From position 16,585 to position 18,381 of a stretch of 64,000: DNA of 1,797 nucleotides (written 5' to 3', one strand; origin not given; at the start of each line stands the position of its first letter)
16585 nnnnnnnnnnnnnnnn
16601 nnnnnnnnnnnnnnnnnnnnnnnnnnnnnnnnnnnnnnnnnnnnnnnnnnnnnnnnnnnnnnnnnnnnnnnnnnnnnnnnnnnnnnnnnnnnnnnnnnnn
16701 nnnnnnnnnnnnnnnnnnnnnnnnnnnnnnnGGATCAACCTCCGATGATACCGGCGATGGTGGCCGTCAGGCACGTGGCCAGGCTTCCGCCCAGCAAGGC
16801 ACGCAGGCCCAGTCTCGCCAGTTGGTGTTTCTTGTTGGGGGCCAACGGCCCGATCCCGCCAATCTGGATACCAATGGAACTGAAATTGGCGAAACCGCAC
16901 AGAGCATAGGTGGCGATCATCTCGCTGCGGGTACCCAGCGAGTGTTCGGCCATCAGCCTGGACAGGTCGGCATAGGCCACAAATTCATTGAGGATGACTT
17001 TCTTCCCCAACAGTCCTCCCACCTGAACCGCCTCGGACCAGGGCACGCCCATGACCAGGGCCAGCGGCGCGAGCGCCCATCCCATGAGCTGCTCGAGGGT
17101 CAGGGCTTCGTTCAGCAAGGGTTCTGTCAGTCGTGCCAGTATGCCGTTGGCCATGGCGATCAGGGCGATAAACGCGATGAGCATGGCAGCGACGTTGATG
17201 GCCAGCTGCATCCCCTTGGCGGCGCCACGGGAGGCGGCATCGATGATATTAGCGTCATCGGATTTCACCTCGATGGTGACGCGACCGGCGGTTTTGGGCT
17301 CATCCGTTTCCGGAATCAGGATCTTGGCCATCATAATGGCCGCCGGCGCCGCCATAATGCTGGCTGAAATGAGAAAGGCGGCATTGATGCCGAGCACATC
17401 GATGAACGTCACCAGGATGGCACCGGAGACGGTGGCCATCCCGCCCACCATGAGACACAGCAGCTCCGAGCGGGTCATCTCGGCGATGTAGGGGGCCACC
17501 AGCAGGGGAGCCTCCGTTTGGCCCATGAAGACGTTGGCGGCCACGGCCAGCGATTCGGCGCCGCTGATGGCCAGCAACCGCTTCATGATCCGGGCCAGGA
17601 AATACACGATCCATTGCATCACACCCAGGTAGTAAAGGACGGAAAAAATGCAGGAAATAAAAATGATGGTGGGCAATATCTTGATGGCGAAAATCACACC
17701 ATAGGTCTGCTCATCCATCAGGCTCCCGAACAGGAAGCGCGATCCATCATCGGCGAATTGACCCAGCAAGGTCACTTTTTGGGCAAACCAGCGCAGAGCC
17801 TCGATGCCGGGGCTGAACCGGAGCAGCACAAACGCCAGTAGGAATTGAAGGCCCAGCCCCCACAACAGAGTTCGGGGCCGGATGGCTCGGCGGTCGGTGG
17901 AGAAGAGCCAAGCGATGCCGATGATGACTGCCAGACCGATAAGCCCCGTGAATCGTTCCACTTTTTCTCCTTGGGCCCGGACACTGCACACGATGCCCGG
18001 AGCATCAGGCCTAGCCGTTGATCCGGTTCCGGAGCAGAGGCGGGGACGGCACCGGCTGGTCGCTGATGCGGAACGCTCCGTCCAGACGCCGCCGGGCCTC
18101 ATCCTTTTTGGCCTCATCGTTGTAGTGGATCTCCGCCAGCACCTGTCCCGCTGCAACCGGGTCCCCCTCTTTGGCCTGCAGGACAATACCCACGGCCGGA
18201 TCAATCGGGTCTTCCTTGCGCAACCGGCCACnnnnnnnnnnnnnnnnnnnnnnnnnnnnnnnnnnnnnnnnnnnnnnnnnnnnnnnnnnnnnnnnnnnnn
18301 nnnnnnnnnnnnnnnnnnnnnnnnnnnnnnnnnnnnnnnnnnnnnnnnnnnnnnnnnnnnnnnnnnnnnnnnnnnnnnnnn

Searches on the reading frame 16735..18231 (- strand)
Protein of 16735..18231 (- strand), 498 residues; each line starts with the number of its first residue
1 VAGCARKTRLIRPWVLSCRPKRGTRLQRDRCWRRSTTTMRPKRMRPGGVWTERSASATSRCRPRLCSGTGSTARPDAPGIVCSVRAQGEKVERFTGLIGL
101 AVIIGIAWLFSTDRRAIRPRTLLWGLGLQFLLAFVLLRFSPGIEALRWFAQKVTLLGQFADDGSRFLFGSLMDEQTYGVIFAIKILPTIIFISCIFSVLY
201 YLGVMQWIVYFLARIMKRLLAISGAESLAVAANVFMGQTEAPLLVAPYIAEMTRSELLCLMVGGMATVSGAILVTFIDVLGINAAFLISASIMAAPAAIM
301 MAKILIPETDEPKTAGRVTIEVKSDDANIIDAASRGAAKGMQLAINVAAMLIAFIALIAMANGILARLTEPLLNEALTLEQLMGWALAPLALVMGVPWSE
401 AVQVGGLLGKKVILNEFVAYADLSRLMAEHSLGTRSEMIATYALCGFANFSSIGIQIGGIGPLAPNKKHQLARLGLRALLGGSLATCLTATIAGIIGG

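Call 103: search_protein_families(library=pfam, proteins=[window:16735-18231:-], max_evalue=0.00001)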
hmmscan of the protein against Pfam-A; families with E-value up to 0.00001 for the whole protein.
window:16735-18231:- (498 aa): 3 families
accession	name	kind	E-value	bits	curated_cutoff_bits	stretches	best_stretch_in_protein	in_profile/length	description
PF07662.18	Nucleos_tra2_C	-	1.6e-79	266.9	32.3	1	287-494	2-213/213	Na+ dependent nucleoside transporter C-terminus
PF01773.25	Nucleos_tra2_N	-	4.1e-24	85.3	27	1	98-171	1-74/74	Na+ dependent nucleoside transporter N-terminus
PF07670.19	Gate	-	1.1e-18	68.1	29.6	1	182-282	1-103/104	Nucleoside recognition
